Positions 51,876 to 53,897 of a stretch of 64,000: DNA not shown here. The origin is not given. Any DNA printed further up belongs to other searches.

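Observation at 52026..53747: SGT1/HPAT-family cell-wall glycosyltransferase fused to a ShK (ShKT) domain and anchored by a C-terminal TM helix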

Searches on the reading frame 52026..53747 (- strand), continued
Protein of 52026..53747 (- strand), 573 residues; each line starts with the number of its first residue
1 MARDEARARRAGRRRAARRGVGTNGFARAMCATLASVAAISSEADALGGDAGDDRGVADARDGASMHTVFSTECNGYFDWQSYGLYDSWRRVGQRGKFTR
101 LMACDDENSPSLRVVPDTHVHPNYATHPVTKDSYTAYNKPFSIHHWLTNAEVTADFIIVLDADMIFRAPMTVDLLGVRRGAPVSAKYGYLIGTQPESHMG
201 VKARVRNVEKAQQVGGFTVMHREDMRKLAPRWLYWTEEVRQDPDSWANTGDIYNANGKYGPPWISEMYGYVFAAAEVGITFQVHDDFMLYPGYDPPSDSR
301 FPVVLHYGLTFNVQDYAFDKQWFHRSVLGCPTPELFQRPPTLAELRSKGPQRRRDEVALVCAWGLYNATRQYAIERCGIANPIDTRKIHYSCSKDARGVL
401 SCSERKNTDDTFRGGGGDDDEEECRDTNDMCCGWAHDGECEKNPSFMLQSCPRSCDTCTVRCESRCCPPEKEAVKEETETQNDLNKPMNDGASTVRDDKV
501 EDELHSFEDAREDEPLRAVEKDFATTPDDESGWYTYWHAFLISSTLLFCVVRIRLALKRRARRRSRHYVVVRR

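Call 10: list_cluster_members(proteins=[P0001, P0002, P0003, P0008, P0013, P0015, P0018, P0020, P0040, P0097])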
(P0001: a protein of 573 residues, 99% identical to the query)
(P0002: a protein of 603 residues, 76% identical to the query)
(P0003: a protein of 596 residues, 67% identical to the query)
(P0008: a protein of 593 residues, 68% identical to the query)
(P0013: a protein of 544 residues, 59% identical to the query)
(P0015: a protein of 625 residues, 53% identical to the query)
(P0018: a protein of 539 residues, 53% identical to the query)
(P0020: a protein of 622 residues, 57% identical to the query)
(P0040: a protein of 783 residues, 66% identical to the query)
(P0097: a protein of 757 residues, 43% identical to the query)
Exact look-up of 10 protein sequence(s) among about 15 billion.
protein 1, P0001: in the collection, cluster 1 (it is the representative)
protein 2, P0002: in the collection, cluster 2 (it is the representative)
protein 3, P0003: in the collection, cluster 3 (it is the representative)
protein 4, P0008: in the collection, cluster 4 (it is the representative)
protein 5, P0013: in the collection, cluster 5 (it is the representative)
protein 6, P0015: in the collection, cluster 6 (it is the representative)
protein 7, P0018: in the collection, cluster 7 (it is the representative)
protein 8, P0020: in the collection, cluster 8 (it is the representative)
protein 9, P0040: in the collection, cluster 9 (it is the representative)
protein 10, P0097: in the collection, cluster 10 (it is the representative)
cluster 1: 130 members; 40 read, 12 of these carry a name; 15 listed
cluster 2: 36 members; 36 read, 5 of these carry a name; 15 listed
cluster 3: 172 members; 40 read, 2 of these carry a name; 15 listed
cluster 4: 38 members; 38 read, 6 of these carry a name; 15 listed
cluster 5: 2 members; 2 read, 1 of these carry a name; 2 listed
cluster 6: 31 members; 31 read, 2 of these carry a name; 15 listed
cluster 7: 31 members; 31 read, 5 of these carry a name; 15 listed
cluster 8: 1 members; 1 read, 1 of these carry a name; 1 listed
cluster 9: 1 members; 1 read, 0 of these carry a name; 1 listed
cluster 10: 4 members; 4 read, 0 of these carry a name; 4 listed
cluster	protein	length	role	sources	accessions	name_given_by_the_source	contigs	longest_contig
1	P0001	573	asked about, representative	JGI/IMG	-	hypothetical protein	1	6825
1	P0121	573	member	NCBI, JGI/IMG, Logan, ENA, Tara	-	hypothetical protein | strand:+ start:88 stop:1809 length:1722 start_codon:yes stop_codon:yes gene_type:complete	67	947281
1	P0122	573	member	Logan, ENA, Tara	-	strand:+ start:732 stop:2453 length:1722 start_codon:yes stop_codon:yes gene_type:complete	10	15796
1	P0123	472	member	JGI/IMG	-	hypothetical protein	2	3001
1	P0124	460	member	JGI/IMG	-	hypothetical protein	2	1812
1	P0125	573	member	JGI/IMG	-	hypothetical protein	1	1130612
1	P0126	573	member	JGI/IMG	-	hypothetical protein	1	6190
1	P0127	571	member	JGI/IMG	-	hypothetical protein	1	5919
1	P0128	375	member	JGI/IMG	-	hypothetical protein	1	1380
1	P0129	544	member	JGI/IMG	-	hypothetical protein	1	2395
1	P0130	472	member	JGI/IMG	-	hypothetical protein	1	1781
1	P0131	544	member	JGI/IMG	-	hypothetical protein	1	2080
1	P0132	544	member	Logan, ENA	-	-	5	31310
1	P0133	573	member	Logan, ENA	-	-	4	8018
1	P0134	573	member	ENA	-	-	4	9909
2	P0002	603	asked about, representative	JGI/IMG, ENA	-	-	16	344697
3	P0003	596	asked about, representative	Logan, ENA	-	-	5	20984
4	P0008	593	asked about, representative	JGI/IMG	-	hypothetical protein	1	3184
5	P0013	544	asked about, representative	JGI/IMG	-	hypothetical protein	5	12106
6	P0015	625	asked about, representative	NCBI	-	-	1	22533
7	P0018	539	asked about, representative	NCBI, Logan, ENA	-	-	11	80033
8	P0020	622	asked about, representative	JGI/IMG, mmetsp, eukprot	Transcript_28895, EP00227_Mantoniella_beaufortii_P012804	Transcript_28895/g.71319 ORF Transcript_28895/g.71319 Transcript_28895/m.71319 ... | CAMPEP_0197581064 /NCGR_PEP_ID=MMETSP1326-20131121/4699_1 /TAXON_ID=1155430 ...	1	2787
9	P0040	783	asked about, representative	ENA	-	-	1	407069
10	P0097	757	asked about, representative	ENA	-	-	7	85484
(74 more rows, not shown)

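Call 11: find_encoding_contigs(protein=window:52026-53747:-, flank=10000, max_places=4)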
Protein window:52026-53747:- (573 aa): 6 contigs read that carry it; 4 places shown.
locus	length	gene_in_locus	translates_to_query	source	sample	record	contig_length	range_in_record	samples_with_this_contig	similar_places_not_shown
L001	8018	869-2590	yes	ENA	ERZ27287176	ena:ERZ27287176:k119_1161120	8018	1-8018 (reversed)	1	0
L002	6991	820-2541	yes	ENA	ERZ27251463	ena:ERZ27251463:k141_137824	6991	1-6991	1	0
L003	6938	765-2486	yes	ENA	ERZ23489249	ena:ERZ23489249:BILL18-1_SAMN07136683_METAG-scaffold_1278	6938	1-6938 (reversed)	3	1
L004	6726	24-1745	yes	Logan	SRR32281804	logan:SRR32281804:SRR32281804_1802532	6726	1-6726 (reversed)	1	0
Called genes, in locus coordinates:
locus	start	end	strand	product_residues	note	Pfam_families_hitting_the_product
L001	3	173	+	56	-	?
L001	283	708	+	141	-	-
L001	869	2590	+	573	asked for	PF23452:HPAT, PF01549:ShK (weak)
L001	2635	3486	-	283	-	PF00106:adh_short, PF08659:KR (weak), PF13561:adh_short_C2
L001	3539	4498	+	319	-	PF00141:peroxidase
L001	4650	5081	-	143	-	PF04096:Nucleoporin2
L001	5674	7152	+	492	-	-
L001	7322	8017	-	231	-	?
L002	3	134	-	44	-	?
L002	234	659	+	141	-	-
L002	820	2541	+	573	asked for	PF23452:HPAT, PF01549:ShK (weak)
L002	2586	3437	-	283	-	PF00106:adh_short, PF08659:KR (weak), PF13561:adh_short_C2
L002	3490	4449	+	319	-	PF00141:peroxidase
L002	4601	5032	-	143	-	PF04096:Nucleoporin2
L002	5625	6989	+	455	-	?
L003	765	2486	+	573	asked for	PF23452:HPAT, PF01549:ShK (weak)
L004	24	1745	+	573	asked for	PF23452:HPAT, PF01549:ShK (weak)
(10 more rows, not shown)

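Call 31: predict_structure(alignment_id=A1)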
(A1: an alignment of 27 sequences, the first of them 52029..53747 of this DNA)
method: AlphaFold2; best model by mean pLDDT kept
length: 573 residues; sequences in the alignment: 27
mean_pLDDT: 77.7   pTM: 0.64
mean pLDDT of the five models: 77.7, 77.4, 76.2, 75.3, 75.0
residues with pLDDT >= 90: 289; 70-90: 128; 50-70: 28; < 50: 128
segments of 3 or more residues with pLDDT < 50: 1-26, 41-61, 409-421, 472-532
pLDDT, mean of each block of 10 residues (from residue 1): 41 38 46 50 37 39 84 92 97 97 92 94 82 88 97 97 97 95 93 92 96 94 97 95 89 84 91 96 94 91 94 94 84 91 93 95 96 95 92 89 75 41 78 90 81 85 79 38 32 31 34 33 34 65 89 86 62 48
secondary structure, 60 per line:
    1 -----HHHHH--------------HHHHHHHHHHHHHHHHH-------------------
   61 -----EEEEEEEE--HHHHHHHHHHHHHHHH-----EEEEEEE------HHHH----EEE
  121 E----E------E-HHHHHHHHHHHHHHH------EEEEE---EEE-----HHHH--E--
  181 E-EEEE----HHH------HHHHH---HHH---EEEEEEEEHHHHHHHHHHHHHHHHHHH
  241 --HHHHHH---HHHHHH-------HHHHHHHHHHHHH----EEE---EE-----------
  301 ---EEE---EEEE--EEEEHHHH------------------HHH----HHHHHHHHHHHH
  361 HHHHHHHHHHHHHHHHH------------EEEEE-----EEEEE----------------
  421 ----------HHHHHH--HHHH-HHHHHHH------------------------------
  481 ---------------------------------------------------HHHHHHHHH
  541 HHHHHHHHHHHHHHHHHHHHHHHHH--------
elements in order: H6-10 H25-41 E66-73 H76-91 E97-103 H110-113 E118-121 H135-149 E156-160 E164-166 H172-175 E183-186 H200-204 E214-221 H222-240 H243-248 H252-257 H265-277 E282-284 E304-306 E310-313 E316-319 H320-323 H349-377 E390-394 E400-404 H431-436 H439-442 H444-450 H532-565

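Call 33: search_protein_families(library=pfam, proteins=[P0083, P0120, P0040], max_evalue=0.01)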
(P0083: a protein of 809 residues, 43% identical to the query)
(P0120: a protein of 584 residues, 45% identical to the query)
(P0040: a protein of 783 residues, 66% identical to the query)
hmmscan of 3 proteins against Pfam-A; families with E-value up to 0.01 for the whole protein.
P0083 (809 aa): 1 family
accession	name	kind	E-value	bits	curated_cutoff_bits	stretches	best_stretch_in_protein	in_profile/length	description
PF23452.1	HPAT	-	3.6e-39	135.4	23.9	2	40-263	2-224/307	Hydroxyproline O-arabinosyltransferase family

P0120 (584 aa): 2 families
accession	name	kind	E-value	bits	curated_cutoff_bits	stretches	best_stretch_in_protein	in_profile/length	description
PF23452.1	HPAT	-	1.3e-14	54.7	23.9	1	44-289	1-241/307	Hydroxyproline O-arabinosyltransferase family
PF01549.29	ShK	-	1.4e-05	26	20.9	1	430-465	1-37/37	ShK domain-like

P0040 (783 aa): 3 families
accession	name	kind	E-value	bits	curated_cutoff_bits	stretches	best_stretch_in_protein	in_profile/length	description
PF23452.1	HPAT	-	6.1e-18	65.7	23.9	1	254-496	2-247/307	Hydroxyproline O-arabinosyltransferase family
PF01549.29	ShK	-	1.6e-05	25.8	20.9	1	84-118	2-37/37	ShK domain-like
PF13640.12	2OG-FeII_Oxy_3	-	2.6e-05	25.5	27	1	13-58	59-98/98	2OG-Fe(II) oxygenase superfamily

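Call 34: fold_search(model_id=the predicted structure, library=pdb)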
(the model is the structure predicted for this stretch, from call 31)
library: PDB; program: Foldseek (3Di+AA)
matches with E <= 10: 1038; with E <= 0.001: 328
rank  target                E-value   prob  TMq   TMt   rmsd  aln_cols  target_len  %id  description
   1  4cj8_M                2.2e-09  1.00  0.30  0.62   6.0       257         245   12  monoclinic crystal form of Bogt6a E192Q in complex with UDP-GalNAc, UDP and GalNAc (released 2014-02-05)
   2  4ayj_B                3.1e-09  1.00  0.29  0.64   6.1       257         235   12  Molecular structure of a metal-independent bacterial glycosyltransferase that catalyzes the synthesis of histo-blood g (released 2012-12-19)
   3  4cj8_E                4.7e-09  1.00  0.28  0.58   6.6       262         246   12  monoclinic crystal form of Bogt6a E192Q in complex with UDP-GalNAc, UDP and GalNAc (released 2014-02-05)
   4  2vxm_A                6.3e-09  1.00  0.28  0.53   6.5       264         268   11  Screening a Limited Structure-based Library Identifies UDP-GalNAc- Specific Mutants of alpha-1,3 Galactosyltransferase (released 2008-09-23)
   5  3u0x_A                7.2e-09  1.00  0.29  0.53   5.8       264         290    9  Crystal structure of the B-specific-1,3-galactosyltransferase (GTB) in complex with compound 382 (released 2012-10-24)
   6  2y7a_D                7.6e-09  1.00  0.29  0.55   6.2       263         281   11  Crystal structure of unliganded GTB P156L (released 2012-02-15)
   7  2y7a_B                7.6e-09  1.00  0.29  0.55   5.7       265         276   12  Crystal structure of unliganded GTB P156L (released 2012-02-15)
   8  3i0k_A                7.6e-09  1.00  0.28  0.54   6.7       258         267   11  Crystal structure of GTB C80S/C196S/C209S + UDP + H antigen (released 2010-08-11)
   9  2pgy                  8.1e-09  1.00  0.28  0.53   5.9       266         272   10  GTB C209A, no Hg (released 2007-07-24)
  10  4cjb_D                9.1e-09  1.00  0.29  0.61   6.8       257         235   11  orthorhombic crystal form of Bogt6a E192Q in complex with GalNAc (released 2014-02-05)
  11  4cj8_H                9.1e-09  1.00  0.27  0.56   6.6       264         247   12  monoclinic crystal form of Bogt6a E192Q in complex with UDP-GalNAc, UDP and GalNAc (released 2014-02-05)
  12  3u0x_B                9.7e-09  1.00  0.28  0.52   6.5       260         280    9  Crystal structure of the B-specific-1,3-galactosyltransferase (GTB) in complex with compound 382 (released 2012-10-24)
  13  6u4b                  1.1e-08  1.00  0.26  0.26  10.2       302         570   14  WbbM bifunctional glycosytransferase apo structure (released 2020-01-22)
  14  4cjc_A                1.2e-08  1.00  0.29  0.62   6.4       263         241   12  orthorhombic crystal form of Bogt6a E192Q in complex with UDP-GalNAc, UDP, GalNAc (released 2014-02-05)
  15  5c1l                  1.5e-08  1.00  0.29  0.54   5.6       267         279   10  Crystal structure of GTB + UDP-Gal + DI (released 2015-09-23)
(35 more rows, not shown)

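Call 37: find_encoding_contigs(protein=P0014, flank=7000, max_places=2)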
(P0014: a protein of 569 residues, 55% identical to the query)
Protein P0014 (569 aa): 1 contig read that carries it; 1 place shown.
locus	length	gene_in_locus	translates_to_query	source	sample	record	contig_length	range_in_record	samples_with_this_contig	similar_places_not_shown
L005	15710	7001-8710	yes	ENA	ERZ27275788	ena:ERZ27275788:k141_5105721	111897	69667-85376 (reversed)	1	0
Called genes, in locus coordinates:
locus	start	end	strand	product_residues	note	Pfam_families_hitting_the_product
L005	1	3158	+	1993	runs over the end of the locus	PF25469:WHD_NWD1, PF23381:Beta-prop_IFT122_1st, PF24807:WD40_CDC20-Fz, PF25173:Beta-prop_WDR3_1st, PF25174:Beta-prop_THOC3, PF25175:Beta-prop_WDR5, PF25174:Beta-prop_THOC3, PF00400:WD40, +32 more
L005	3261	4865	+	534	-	PF24807:WD40_CDC20-Fz (faint), PF24817:WD40_WDHD1_1st (faint), PF25173:Beta-prop_WDR3_1st (faint), PF25174:Beta-prop_THOC3 (faint), PF00400:WD40 (faint), PF25175:Beta-prop_WDR5 (faint), PF23381:Beta-prop_IFT122_1st, PF23414:Beta-prop_EML_2 (weak), +2 more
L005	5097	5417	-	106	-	-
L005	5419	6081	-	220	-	PF00227:Proteasome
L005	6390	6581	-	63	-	-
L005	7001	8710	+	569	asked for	PF23452:HPAT, PF01549:ShK (weak)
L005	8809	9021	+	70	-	-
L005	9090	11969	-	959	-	PF02373:JmjC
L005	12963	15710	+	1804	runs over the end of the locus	PF23410:Beta-prop_VPS8, PF25171:Beta-prop_WDR36-Utp21_1st (weak), PF23410:Beta-prop_VPS8, PF12816:TPR_Vps8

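Call 38: find_encoding_contigs(protein=P0018, flank=7000, max_places=2)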
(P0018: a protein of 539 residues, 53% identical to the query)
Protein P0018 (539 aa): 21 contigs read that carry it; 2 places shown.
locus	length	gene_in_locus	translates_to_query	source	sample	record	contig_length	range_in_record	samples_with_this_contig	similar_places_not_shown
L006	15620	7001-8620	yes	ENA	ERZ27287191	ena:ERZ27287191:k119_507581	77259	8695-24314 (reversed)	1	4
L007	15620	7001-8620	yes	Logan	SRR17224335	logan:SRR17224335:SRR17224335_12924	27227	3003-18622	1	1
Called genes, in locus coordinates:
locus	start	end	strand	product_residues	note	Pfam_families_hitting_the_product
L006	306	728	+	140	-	PF00717:Peptidase_S24 (weak)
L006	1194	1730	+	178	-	-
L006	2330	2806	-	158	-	-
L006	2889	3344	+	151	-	PF00574:CLP_protease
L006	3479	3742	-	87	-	-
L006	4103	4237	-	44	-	-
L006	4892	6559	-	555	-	-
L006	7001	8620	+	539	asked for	PF23452:HPAT, PF01549:ShK (weak)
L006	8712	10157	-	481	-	PF02373:JmjC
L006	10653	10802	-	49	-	-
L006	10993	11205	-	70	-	-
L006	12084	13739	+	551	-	PF01266:DAO (faint), PF07992:Pyr_redox_2, PF00070:Pyr_redox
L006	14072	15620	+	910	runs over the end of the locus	PF03630:Fumble, PF01937:ARMT1-like_dom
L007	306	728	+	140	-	PF00717:Peptidase_S24 (weak)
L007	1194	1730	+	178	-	-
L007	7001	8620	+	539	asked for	PF23452:HPAT, PF01549:ShK (weak)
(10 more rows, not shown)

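Call 39: find_encoding_contigs(protein=P0002, flank=7000, max_places=2)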
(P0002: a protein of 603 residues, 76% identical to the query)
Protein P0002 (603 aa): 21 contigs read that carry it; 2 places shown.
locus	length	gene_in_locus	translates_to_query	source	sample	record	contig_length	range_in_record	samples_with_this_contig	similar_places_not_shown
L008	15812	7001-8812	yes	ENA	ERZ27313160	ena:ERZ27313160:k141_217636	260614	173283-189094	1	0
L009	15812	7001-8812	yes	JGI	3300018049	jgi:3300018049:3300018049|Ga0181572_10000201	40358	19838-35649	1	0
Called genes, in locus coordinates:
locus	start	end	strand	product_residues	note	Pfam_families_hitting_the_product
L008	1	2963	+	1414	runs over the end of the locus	PF12047:DNMT1-RFD, PF01388:ARID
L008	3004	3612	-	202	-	-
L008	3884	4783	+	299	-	-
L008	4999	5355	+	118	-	-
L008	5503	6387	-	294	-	PF01300:Sua5_yciO_yrdC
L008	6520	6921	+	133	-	-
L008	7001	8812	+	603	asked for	PF23452:HPAT, PF01549:ShK (faint)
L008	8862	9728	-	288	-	PF00106:adh_short, PF08659:KR (faint), PF13561:adh_short_C2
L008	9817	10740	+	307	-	PF00141:peroxidase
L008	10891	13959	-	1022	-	-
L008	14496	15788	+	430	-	PF12481:DUF3700, PF13537:GATase_7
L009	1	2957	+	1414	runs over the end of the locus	PF12047:DNMT1-RFD, PF01388:ARID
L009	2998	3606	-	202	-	-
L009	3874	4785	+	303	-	-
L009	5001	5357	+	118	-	-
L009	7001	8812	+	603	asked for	PF23452:HPAT, PF01549:ShK (faint)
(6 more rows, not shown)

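Call 55: search_protein_families(library=pfam, alignment_id=A2, max_evalue=0.001)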
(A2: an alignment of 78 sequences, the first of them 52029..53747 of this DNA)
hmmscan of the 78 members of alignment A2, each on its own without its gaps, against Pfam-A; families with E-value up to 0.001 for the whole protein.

A. member 1, window:52029-53747:- (573 aa): 2 families
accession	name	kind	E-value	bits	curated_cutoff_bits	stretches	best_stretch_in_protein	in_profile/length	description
PF23452.1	HPAT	-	2.3e-21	76.9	23.9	1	67-312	2-248/307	Hydroxyproline O-arabinosyltransferase family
PF01549.29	ShK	-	7e-06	26.9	20.9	1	423-458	1-37/37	ShK domain-like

B. families by the number of members that match (of 78 scanned): 3 families
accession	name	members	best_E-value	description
PF23452.1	HPAT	78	7.7e-39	Hydroxyproline O-arabinosyltransferase family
PF01549.29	ShK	50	9e-13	ShK domain-like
PF02225.27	PA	2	2.5e-14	PA domain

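Call 56: find_related_loci(query=A1, collection=viral_contigs, flank=4000)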
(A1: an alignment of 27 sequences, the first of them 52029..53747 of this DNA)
Query A1 (573 aa) in viral_contigs; peptide patterns used: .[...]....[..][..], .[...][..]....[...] (x = any residue, [..] = any of these).
15 stretches matched a pattern, but none encodes a relative of the query by tblastn (E <= 1e-3).
